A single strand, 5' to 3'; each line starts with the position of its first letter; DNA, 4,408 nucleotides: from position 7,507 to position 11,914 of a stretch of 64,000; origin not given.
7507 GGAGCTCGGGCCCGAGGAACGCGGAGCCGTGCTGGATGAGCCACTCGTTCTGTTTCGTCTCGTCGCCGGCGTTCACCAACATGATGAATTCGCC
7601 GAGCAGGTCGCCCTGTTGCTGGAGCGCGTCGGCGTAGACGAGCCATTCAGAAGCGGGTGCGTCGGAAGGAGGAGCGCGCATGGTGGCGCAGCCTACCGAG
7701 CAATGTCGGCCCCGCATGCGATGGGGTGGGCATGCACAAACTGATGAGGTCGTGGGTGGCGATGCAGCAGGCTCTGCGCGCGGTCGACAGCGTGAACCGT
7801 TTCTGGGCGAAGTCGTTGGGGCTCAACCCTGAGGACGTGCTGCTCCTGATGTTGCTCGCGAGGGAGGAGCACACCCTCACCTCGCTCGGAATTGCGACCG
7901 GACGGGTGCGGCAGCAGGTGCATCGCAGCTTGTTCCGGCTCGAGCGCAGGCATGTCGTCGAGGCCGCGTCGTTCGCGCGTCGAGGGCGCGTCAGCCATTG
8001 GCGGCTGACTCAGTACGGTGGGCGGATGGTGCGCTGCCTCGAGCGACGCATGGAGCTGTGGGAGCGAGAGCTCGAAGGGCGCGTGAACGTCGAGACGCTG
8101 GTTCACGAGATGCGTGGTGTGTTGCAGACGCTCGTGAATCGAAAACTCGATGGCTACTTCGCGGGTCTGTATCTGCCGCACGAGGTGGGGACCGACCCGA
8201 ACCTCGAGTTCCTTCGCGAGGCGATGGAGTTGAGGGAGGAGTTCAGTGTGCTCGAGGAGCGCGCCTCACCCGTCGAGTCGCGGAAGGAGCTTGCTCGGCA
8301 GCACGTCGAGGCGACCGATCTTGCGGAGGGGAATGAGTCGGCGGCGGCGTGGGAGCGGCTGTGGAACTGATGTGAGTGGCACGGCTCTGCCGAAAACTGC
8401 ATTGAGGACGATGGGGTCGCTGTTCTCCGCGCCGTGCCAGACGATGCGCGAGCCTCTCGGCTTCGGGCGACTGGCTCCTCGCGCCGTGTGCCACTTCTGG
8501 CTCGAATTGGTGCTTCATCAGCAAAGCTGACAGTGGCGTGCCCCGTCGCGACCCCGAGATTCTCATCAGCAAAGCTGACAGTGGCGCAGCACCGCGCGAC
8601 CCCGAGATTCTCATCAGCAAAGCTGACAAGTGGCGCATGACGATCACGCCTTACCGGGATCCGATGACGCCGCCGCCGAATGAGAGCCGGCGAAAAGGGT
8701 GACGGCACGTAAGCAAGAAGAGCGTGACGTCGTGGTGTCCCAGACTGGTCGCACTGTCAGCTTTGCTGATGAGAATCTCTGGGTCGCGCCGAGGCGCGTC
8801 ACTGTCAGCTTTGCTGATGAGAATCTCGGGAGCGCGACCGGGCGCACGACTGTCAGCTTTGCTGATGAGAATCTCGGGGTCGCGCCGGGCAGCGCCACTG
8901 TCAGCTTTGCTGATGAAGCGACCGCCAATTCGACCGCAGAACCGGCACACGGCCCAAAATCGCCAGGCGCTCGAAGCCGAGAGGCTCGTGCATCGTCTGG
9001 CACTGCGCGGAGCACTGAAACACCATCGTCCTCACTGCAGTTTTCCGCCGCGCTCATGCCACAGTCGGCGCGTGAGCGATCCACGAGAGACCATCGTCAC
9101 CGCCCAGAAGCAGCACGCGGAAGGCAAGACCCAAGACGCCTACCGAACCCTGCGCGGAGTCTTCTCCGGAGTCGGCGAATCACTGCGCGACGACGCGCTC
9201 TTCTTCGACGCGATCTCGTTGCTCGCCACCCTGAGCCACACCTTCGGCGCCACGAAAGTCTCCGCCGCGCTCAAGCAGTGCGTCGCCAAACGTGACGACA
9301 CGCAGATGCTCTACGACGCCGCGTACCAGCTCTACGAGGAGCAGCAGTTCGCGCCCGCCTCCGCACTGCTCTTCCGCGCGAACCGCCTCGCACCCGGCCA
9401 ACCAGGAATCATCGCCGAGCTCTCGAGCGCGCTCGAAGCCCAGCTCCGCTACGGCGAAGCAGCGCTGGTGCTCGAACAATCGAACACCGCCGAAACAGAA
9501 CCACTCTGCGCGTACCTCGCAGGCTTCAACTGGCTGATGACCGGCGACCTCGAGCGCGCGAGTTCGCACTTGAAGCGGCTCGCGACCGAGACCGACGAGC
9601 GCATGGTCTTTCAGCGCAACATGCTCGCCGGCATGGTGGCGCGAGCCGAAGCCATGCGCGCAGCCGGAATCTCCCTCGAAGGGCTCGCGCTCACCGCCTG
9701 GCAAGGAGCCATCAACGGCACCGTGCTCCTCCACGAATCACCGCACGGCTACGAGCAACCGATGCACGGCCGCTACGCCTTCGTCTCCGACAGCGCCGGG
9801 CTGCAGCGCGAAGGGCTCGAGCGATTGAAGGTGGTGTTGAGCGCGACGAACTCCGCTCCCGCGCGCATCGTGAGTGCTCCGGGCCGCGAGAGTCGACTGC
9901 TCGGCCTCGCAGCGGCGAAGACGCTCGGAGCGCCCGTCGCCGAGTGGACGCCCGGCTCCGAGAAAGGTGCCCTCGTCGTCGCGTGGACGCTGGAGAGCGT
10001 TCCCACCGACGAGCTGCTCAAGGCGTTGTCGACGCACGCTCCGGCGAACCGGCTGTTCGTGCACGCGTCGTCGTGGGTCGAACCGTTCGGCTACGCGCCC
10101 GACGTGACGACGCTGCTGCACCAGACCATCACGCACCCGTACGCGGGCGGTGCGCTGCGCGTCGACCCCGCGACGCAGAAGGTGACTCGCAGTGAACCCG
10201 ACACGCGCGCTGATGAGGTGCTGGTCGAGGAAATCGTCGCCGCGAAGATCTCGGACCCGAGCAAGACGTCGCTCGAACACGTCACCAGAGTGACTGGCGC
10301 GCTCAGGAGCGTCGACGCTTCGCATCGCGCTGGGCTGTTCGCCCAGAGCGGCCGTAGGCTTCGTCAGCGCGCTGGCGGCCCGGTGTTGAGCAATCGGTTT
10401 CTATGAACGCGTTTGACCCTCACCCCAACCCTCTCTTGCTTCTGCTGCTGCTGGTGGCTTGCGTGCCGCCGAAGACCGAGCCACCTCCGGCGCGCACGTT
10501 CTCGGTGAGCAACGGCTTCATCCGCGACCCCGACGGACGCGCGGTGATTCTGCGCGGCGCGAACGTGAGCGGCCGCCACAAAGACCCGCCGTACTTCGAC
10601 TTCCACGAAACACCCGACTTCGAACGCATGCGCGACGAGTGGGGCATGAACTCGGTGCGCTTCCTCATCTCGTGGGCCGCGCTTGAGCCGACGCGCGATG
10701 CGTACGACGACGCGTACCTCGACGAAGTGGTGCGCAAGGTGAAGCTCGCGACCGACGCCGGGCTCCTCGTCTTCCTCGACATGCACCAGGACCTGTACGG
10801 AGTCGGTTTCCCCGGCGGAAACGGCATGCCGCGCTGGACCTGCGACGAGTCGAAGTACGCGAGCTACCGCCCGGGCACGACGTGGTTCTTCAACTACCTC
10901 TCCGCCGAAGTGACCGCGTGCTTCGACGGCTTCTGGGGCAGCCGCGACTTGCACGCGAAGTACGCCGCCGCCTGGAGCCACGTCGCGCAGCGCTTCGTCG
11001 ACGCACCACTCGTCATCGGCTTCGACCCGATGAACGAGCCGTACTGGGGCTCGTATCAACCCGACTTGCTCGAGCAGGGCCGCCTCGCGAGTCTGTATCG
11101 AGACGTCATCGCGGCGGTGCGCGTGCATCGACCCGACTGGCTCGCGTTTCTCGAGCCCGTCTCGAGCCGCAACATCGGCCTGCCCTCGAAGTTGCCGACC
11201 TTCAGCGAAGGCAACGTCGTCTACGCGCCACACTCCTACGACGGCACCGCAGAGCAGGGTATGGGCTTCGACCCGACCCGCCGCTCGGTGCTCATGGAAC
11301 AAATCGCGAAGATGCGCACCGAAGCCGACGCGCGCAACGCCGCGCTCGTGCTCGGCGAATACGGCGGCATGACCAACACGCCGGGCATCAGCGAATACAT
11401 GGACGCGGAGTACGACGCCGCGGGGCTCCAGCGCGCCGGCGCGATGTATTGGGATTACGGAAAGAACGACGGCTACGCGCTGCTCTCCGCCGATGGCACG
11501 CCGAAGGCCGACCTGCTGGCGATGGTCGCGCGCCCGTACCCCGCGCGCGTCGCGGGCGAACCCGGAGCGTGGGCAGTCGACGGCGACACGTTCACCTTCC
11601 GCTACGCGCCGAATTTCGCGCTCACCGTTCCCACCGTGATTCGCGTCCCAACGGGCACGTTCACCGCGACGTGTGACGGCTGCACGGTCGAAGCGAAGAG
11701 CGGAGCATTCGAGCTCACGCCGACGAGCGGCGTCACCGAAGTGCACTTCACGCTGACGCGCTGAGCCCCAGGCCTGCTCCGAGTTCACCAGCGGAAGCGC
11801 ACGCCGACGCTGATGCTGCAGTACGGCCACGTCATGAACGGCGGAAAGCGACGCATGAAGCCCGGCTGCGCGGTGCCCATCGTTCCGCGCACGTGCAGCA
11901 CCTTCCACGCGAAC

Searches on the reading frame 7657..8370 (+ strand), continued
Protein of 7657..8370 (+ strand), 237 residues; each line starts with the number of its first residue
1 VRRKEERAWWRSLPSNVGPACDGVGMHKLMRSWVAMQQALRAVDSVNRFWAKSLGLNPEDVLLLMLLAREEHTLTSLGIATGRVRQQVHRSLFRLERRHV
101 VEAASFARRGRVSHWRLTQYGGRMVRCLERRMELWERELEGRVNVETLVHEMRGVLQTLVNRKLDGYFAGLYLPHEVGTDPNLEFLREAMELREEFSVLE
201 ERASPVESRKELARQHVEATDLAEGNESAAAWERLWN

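Call 96: find_encoding_contigs(protein=P0105, flank=4000)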
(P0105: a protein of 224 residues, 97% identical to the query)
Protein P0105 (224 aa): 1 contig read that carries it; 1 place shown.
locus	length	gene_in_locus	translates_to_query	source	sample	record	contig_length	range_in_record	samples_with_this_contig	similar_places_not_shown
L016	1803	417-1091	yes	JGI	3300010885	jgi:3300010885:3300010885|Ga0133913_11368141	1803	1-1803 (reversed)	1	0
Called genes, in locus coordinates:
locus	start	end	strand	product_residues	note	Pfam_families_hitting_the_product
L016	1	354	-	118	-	?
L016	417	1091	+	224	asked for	-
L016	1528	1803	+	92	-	?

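Call 114: find_encoding_contigs(protein=P0011, flank=2000)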
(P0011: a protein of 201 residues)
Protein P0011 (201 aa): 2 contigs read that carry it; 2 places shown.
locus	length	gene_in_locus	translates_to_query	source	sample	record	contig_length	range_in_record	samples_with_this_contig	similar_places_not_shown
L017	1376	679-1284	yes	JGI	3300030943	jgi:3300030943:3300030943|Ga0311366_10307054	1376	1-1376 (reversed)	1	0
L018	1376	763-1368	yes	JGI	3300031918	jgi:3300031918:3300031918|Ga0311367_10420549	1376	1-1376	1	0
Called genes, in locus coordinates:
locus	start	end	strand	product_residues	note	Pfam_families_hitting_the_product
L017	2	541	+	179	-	?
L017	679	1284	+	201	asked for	-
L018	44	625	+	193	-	-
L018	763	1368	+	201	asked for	-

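Call 115: find_encoding_contigs(protein=P0113, flank=2000)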
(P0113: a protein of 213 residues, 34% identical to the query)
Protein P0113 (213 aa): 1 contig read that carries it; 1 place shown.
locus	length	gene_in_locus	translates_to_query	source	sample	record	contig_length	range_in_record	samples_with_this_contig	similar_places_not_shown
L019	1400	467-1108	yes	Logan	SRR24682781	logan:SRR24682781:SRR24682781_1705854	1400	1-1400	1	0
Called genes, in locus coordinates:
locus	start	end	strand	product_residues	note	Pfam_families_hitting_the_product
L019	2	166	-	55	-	?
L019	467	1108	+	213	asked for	-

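Call 116: find_encoding_contigs(protein=P0108, flank=2000)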
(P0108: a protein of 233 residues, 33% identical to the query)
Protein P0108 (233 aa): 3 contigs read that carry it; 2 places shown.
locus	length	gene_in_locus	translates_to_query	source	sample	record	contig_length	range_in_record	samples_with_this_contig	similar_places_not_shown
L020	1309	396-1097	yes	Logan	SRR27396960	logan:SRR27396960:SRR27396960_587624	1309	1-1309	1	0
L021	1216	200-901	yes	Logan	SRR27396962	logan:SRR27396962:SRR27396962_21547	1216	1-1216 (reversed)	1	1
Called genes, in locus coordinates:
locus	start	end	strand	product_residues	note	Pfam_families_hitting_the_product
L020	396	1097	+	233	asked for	-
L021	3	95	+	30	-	?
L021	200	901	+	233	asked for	-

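Call 119: predict_structure(alignment_id=A8)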
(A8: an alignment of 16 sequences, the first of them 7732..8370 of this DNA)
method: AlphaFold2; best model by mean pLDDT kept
length: 212 residues; sequences in the alignment: 16
mean_pLDDT: 82.2   pTM: 0.72
mean pLDDT of the five models: 82.2, 82.1, 80.4, 78.2, 74.9
residues with pLDDT >= 90: 75; 70-90: 107; 50-70: 17; < 50: 13
segments of 3 or more residues with pLDDT < 50: 137-148
pLDDT, mean of each block of 10 residues (from residue 1): 76 82 88 92 93 84 95 95 91 96 89 80 76 50 40 62 84 83 87 90 90 86
secondary structure, 60 per line:
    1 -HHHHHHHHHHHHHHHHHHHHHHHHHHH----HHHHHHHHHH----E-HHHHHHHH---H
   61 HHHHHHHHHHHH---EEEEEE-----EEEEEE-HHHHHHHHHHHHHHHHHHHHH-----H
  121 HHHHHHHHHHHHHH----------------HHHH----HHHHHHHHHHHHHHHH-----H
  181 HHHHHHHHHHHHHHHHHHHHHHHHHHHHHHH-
elements in order: H2-28 H33-42 H49-56 H60-72 E76-81 E87-92 H94-114 H120-134 H151-154 H159-174 H180-211
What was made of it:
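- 7732..8370 (+): Gene for a 212-aa atypical MarR-fold winged-helix protein with a C-terminal helical extension of about 70 aa. AlphaFold model: pLDDT 82, pTM 0.72 (call 119).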

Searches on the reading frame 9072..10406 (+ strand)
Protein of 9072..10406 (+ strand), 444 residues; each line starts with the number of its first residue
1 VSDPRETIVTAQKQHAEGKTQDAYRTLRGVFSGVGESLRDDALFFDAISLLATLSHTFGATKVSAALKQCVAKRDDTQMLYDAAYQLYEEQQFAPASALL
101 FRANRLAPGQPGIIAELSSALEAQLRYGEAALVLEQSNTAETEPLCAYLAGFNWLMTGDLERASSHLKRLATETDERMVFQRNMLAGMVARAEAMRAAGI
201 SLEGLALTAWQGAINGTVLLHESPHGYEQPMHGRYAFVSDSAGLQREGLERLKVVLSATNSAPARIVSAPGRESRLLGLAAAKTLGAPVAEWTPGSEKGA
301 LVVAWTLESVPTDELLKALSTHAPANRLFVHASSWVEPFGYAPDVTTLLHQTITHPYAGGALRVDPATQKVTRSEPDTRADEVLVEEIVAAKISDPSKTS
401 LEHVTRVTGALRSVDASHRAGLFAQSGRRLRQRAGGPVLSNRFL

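Call 13: search_protein_families(library=pfam, proteins=[window:9072-10406:+], max_evalue=0.01)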
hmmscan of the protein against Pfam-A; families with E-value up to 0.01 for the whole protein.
window:9072-10406:+ (444 aa): 1 family
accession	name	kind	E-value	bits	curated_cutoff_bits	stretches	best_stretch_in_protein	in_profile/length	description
PF23300.3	HEAT_Nup120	-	0.00047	20.5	29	1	125-181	7-64/170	Nucleoporin Nup120, HEAT repeats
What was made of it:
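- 9072..10406 (+): Downstream 444-aa helical-repeat protein whose stop overlaps the start of the GH5 lipoprotein gene (10403-11764). A possible but unproven target of the arrays. Pfam finds only a weak helical-repeat match for this protein, and GH5 for the next one (call 13).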

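Call 81: search_protein_families(library=ncbifam, proteins=[window:9072-10406:+], max_evalue=0.01)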
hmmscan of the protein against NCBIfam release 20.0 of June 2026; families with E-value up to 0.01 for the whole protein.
window:9072-10406:+ (444 aa): 1 family
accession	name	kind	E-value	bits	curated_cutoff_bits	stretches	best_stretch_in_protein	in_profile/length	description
NF008520.0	PRK11447.1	equivalog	0.00088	17.1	858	1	77-211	461-599/1157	cellulose synthase complex outer membrane protein BcsC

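Call 82: search_protein_families(library=padloc, proteins=[window:9072-10406:+], max_evalue=0.01)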
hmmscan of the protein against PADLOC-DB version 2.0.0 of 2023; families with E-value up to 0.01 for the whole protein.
window:9072-10406:+ (444 aa): 0 families

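Call 83: search_protein_families(library=phrogs, proteins=[window:9072-10406:+], max_evalue=0.01)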
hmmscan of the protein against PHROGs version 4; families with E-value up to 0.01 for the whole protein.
window:9072-10406:+ (444 aa): 0 families

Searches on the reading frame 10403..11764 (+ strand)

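Call 13: search_protein_families(library=pfam, proteins=[window:10403-11764:+], max_evalue=0.01)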
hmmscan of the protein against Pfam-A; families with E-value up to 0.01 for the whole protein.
window:10403-11764:+ (453 aa): 4 families
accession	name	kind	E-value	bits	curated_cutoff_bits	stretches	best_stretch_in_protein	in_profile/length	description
PF00150.24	Cellulase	-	1.7e-32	113.5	23.5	1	46-355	6-271/272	Cellulase (glycosyl hydrolase family 5)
PF18564.7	Glyco_hydro_5_C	-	2.8e-06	28.2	22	1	377-441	1-66/87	Glycoside hydrolase family 5 C-terminal domain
PF02449.21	Glyco_hydro_42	-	0.0015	18.4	21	1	72-125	15-65/376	Beta-galactosidase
PF01301.25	Glyco_hydro_35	-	0.0064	16.6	27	1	79-126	35-82/319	Glycosyl hydrolases family 35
